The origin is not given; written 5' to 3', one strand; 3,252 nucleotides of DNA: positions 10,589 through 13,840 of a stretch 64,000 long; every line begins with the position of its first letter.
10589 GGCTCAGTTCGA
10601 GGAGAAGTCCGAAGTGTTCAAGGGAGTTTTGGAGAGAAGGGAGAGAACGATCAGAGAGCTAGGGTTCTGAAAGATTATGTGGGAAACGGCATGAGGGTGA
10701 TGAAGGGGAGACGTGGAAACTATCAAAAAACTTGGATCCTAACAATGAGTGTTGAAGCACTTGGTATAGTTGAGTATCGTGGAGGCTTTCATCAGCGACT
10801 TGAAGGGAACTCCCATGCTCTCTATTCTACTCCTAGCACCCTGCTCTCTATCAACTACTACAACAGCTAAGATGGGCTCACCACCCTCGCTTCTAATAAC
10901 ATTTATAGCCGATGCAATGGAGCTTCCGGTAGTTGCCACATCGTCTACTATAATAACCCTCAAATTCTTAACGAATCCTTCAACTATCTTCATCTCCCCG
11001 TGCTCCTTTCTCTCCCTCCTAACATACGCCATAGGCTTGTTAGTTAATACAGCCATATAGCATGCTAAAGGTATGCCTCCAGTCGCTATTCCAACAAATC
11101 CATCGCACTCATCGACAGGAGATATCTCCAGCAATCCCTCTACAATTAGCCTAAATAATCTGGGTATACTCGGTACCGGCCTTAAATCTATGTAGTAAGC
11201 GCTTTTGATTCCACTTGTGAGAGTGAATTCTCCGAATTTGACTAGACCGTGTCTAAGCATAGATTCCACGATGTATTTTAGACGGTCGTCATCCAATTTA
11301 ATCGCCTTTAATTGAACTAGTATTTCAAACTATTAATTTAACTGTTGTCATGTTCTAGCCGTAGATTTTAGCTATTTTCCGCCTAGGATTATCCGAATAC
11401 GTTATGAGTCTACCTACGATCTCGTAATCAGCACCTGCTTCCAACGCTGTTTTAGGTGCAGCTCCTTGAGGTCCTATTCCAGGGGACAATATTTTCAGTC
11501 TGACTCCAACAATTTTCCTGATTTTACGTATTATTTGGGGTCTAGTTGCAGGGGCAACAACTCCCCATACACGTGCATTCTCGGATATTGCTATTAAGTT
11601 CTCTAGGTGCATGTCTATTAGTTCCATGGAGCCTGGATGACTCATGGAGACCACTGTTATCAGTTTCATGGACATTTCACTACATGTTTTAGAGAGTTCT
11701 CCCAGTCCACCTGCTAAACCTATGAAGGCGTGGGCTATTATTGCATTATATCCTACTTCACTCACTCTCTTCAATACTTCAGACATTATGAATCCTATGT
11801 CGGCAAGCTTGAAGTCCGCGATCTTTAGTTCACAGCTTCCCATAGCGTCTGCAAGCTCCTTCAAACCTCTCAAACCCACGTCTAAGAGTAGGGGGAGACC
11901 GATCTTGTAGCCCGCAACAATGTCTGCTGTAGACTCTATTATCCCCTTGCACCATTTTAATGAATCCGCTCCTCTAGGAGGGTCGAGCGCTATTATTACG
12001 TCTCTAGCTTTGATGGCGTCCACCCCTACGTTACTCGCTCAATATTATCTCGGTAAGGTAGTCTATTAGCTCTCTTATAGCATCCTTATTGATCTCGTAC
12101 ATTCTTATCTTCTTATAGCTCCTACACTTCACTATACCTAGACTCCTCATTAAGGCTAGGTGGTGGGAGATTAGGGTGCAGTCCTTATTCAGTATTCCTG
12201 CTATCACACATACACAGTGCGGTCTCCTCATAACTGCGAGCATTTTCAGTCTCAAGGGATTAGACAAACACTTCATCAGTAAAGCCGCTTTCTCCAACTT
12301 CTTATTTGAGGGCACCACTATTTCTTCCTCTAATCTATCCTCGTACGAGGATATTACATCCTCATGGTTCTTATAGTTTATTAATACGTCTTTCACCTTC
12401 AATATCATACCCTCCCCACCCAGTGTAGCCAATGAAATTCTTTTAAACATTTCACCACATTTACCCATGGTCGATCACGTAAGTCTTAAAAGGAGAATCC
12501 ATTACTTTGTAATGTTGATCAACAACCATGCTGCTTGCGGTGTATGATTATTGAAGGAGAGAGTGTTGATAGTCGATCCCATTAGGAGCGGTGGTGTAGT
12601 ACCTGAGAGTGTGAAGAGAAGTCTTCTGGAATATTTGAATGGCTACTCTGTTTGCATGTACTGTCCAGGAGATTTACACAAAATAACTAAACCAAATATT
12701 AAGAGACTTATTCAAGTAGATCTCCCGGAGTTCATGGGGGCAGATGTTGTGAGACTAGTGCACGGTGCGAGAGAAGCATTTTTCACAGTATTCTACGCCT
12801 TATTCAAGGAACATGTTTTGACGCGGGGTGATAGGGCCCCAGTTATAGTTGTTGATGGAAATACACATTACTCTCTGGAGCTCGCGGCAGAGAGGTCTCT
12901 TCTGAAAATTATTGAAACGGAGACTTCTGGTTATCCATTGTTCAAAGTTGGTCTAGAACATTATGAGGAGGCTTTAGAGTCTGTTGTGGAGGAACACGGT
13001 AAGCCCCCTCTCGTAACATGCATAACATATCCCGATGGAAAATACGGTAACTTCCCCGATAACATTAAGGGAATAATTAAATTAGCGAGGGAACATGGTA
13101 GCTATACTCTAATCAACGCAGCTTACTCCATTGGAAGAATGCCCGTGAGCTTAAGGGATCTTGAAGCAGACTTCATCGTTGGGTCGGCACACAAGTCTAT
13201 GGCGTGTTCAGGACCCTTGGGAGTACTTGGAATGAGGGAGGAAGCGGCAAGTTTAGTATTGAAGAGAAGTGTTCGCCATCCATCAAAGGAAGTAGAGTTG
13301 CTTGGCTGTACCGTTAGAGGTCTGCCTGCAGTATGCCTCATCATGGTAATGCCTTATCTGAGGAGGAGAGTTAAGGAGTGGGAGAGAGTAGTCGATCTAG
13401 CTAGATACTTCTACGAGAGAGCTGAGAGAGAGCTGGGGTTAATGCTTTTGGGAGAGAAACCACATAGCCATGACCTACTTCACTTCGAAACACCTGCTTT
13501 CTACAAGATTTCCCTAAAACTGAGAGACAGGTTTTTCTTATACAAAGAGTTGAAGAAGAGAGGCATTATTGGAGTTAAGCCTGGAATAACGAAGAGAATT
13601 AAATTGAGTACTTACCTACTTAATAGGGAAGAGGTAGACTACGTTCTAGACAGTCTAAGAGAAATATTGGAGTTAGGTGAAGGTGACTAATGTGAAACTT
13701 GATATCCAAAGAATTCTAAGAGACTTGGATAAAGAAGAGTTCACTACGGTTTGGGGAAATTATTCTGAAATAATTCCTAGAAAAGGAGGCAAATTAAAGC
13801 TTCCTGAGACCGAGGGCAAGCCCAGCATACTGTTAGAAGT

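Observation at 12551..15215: SepRS/SepCysS pair (tRNA-dependent cysteine biosynthesis) in a crenarchaeote-like genome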

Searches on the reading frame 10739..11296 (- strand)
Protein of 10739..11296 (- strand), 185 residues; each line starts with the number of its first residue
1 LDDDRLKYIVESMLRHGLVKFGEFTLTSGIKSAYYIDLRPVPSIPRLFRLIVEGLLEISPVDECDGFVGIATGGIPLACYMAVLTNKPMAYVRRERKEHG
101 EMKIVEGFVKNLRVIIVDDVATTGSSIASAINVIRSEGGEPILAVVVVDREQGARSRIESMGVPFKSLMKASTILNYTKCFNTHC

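Call 35: search_protein_families(library=ncbifam, proteins=[window:10739-11296:-], max_evalue=0.00001)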
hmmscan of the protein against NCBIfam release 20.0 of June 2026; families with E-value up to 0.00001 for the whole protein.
window:10739-11296:- (185 aa): 18 families
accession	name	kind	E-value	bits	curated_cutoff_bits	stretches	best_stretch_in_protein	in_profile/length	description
TIGR00336.1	pyrE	equivalog_domain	4.5e-37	127.5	106.8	1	13-173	3-172/173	orotate phosphoribosyltransferase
NF004034.0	PRK05500.1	equivalog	2.6e-28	98.9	656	1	16-175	297-457/478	bifunctional orotidine-5'-phosphate decarboxylase/orotate phosphoribosyltransferase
NF010382.0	PRK13809.1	equivalog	8.6e-23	80.8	208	1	8-175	12-182/210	orotate phosphoribosyltransferase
NF001729.0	PRK00455.1-3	equivalog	1.9e-21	76.5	245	1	24-179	34-196/231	orotate phosphoribosyltransferase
TIGR01367.1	pyrE_Therm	equivalog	2.9e-20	72.7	150.25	1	16-170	9-161/187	orotate phosphoribosyltransferase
NF002620.0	PRK02277.1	subfamily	4.1e-20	72.3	115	1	35-174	56-200/201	orotate phosphoribosyltransferase-like protein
NF002635.0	PRK02304.1-4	subfamily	5e-13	49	146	1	41-171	31-174/188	adenine phosphoribosyltransferase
NF040646.1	HPT_Archaea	equivalog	5.4e-13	48.9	200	1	41-171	31-174/184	hypoxanthine/guanine phosphoribosyltransferase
NF045507.1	transregGfcR_Halo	equivalog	4.5e-10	39.4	300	1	62-170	95-208/215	transcriptional regulator GfcR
TIGR01251.1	ribP_PPkin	subfamily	6.6e-10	38.4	113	1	72-176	168-274/309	ribose-phosphate diphosphokinase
NF009211.0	PRK12560.1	equivalog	1.3e-09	38.1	188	1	67-173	55-178/187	adenine phosphoribosyltransferase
NF006328.0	PRK08558.1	equivalog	1.5e-09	37.8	184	0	32-106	80-153/238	adenine phosphoribosyltransferase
NF005592.0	PRK07322.1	subfamily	2.9e-09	36.5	143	0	109-155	118-163/180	adenine phosphoribosyltransferase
TIGR01090.1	apt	equivalog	3e-08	34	185.85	0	35-170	18-168/169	adenine phosphoribosyltransferase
NF002636.0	PRK02304.1-5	equivalog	5.7e-08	32.5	125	0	34-151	25-157/176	adenine phosphoribosyltransferase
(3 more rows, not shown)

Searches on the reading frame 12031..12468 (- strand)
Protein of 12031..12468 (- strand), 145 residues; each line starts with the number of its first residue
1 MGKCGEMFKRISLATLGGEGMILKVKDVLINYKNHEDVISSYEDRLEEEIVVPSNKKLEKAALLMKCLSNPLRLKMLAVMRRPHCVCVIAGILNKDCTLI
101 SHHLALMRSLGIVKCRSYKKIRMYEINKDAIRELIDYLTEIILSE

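Call 3: search_protein_families(library=ncbifam, proteins=[window:12031-12468:-], max_evalue=0.001)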
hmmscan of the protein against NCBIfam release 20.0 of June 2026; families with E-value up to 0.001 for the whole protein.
window:12031-12468:- (145 aa): 8 families
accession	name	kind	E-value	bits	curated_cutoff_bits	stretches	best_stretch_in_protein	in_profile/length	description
NF033788.1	HTH_metalloreg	subfamily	8.8e-15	54.3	55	1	62-135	2-77/77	metalloregulator ArsR/SmtB family transcription factor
NF033789.1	repress_SdpR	subfamily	1.2e-07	31.5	100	1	65-140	2-78/79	autorepressor SdpR family transcription factor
NF040642.1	sulf_sens_BigR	equivalog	4e-06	26.8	155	1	57-142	6-92/95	sulfite-sensing transcriptional repressor BigR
NF045707.1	Dbac_1936_reg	equivalog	2.1e-05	24.5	115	1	56-141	2-88/99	ArsR/SmtB-type metalloregulator TsoR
NF052532.1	TransRegPagRBaca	equivalog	2.1e-05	24.5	170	1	55-141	11-98/99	transcriptional repressor PagR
NF041413.1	ArsR_Rv2640c_fam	equivalog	3.3e-05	24.2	155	1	60-136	31-111/118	Rv2640c family ArsR-like transcriptional regulator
NF047906.1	CdPbTransRegCmtR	equivalog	6.9e-05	22.7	150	1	55-143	5-94/104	Cd(II)/Pb(II)-sensing metalloregulatory transcriptional regulator CmtR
NF007528.0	PRK10141.1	subfamily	0.00031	20.6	97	1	63-125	8-72/117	metalloregulator ArsR/SmtB family transcription factor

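Call 4: search_protein_families(library=pfam, proteins=[window:12031-12468:-], max_evalue=0.001)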
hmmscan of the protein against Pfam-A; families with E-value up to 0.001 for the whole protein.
window:12031-12468:- (145 aa): 1 family
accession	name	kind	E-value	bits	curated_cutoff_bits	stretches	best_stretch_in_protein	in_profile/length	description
PF01022.26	HTH_5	-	4.7e-07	30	22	1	71-114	2-46/47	Bacterial regulatory protein, arsR family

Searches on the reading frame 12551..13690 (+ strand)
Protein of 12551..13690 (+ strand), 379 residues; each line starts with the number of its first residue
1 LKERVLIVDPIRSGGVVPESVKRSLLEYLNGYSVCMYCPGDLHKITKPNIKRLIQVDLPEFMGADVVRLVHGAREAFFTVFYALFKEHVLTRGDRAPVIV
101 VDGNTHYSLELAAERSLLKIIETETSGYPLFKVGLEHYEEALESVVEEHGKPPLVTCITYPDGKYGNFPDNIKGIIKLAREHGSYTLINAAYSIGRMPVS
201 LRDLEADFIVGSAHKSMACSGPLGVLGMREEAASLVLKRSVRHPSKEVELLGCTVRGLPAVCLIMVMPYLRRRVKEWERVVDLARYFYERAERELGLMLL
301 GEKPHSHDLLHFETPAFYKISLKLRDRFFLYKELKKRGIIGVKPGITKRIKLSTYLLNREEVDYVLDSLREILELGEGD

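Call 3: search_protein_families(library=ncbifam, proteins=[window:12551-13690:+], max_evalue=0.001)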
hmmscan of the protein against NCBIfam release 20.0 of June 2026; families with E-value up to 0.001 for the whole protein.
window:12551-13690:+ (379 aa): 12 families
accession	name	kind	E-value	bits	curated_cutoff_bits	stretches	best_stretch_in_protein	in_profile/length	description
TIGR02539.1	SepCysS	equivalog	2.7e-127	424.8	365.25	1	5-374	8-367/370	O-phospho-L-seryl-tRNA:Cys-tRNA synthase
NF006810.0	PRK09331.1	subfamily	1.1e-117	393.2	301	1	3-374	20-390/397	Sep-tRNA:Cys-tRNA synthetase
TIGR01979.1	sufS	subfamily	1.5e-08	34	475.1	1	170-231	176-236/403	SufS family cysteine desulfurase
NF041166.1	f2_encap_cargo1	exception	2.9e-07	30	800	1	172-226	405-458/623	family 2A encapsulin nanocompartment cargo protein cysteine desulfurase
NF006791.0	PRK09295.1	equivalog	6.4e-06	25.5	661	1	115-231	131-241/406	cysteine desulfurase SufS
NF046070.1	PyrdoxPyrvTramin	equivalog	1.1e-05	24.5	600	1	170-233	147-210/369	pyridoxamine--pyruvate transaminase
TIGR02326.1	transamin_PhnW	equivalog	1.7e-05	24.1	400.8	1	172-219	148-195/363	2-aminoethylphosphonate--pyruvate transaminase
TIGR03403.1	nifS_epsilon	equivalog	2e-05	23.6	587.7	1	65-225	61-209/382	NifS family cysteine desulfurase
TIGR03301.1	PhnW-AepZ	equivalog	2.3e-05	24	360.8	1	171-219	143-191/355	2-aminoethylphosphonate aminotransferase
TIGR01976.1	am_tr_V_VC1184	hypoth_equivalog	0.00017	21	352.35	1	139-241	148-244/401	cysteine desulfurase-like protein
TIGR03402.1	FeS_nifS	equivalog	0.00019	20.3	530.75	0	171-229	154-211/379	cysteine desulfurase NifS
TIGR01977.1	am_tr_V_EF2568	hypoth_equivalog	0.00032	19.8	377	1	171-232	155-216/376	cysteine desulfurase family protein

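Call 4: search_protein_families(library=pfam, proteins=[window:12551-13690:+], max_evalue=0.001)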
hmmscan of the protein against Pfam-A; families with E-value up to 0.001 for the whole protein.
window:12551-13690:+ (379 aa): 3 families
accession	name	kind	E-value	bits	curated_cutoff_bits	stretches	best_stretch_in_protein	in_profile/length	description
PF05889.19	SepSecS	-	1.3e-25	90.4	21.1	1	139-373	141-388/389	O-phosphoseryl-tRNA(Sec) selenium transferase, SepSecS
PF00266.25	Aminotran_5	-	8.5e-10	38.6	21.5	1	155-233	142-218/371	Aminotransferase class-V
PF00155.27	Aminotran_1_2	-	9e-06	25.5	19.7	1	96-236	91-241/361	Aminotransferase class I and II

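Call 19: search_solved_structures(query=window:12551-13690:+, max_evalue=0.00001, show_alignments=2)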
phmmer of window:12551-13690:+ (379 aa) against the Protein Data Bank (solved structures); distinct sequences matched with E-value up to 0.00001: 3.
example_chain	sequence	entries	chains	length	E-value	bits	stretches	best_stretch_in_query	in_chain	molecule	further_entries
2e7i_A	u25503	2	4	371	9.3e-102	344.2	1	6-374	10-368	Sep-tRNA:Cys-tRNA synthase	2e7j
3wkr_A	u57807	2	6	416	2.6e-92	313.2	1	6-374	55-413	O-phospho-L-seryl-tRNA:Cys-tRNA synthase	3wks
5x6b_I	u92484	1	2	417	2.6e-92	313.2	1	6-374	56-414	O-phospho-L-seryl-tRNA:Cys-tRNA synthase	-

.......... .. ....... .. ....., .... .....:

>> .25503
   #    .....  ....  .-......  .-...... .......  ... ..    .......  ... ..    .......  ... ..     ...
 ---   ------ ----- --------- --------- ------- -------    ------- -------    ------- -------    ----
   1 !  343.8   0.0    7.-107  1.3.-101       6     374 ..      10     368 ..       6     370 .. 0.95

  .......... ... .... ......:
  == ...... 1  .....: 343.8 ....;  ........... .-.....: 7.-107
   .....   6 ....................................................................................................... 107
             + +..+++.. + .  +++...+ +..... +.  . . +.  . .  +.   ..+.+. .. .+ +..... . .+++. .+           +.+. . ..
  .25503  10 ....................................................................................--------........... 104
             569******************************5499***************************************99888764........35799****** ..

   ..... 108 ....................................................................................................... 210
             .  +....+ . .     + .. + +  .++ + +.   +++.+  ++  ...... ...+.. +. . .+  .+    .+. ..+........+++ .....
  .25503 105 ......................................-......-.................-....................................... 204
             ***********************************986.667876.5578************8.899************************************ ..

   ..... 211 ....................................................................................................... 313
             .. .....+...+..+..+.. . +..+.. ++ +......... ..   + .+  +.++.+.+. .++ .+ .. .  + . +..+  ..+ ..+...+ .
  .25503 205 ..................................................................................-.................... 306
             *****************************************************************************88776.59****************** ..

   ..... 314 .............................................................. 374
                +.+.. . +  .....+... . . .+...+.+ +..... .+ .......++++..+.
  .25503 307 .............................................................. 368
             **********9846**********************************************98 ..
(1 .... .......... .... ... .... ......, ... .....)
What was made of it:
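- Checked: C35, C38, K215 and C253 align with A. fulgidus SepCysS C39, C42, K209 and C247 (call 19).
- The PLP lysine and three cysteines of SepCysS are present (call 19).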

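Call 50: find_homologous_proteins(query=window:12551-13690:+, max_evalue=1e-20)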
Query window:12551-13690:+ (379 aa): 1380 proteins with E <= 1e-20 among 8000 candidates; the best 120 are listed.
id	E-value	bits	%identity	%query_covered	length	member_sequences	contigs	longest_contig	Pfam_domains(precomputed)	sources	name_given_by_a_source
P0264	1.6e-247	839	100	99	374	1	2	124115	PF00155.28,PF05889.20,PF00266.26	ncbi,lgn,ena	-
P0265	2.6e-151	522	61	98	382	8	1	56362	PF00155.28,PF05889.20,PF00266.26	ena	-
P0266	1.7e-147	510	61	98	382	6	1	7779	PF00155.28,PF05889.20,PF00266.26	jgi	-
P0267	2.9e-147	509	58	97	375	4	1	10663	PF00155.28,PF05889.20,PF00266.26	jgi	-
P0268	1.9e-140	486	57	97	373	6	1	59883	PF00282.26,PF05889.20,PF00266.26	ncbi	-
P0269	1.9e-138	480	59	98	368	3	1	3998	PF00282.26,PF05889.20,PF00266.26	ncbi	-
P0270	1.1e-137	477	56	98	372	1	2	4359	PF00155.28,PF05889.20,PF00266.26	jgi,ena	-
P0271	1.6e-137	477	54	99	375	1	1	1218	PF00155.28,PF05889.20,PF00266.26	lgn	-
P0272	2.9e-136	473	55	97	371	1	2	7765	PF00155.28,PF05889.20,PF00266.26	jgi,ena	-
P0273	5.2e-136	472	54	99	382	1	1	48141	PF00155.28,PF05889.20,PF00266.26,PF01053.27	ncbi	-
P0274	8.0e-133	461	55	99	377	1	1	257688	PF05889.20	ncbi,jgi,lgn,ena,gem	-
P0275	5.7e-131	455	55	97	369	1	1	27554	PF00155.28,PF05889.20,PF00266.26,PF01041.24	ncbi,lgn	-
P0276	5.6e-120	419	50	98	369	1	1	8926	PF05889.20,PF00266.26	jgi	-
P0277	2.2e-115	404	51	97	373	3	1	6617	PF00155.28,PF05889.20,PF00266.26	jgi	jgi:Sep-tRNA:Cys-tRNA synthetase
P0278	1.1e-111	392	49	98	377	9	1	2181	PF00155.28,PF05889.20,PF00266.26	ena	-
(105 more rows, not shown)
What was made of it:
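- Closest known: Archaeoglobus fulgidus SepRS. Same: It is 48% identical to an A. fulgidus SepCysS (call 50).
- Checked: ORF 12551-13690 is 379 aa with a TTG start; gene callers elsewhere use 12566, giving 374 aa (call 50).
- The SepCysS is closest to Archaeoglobi (call 50).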
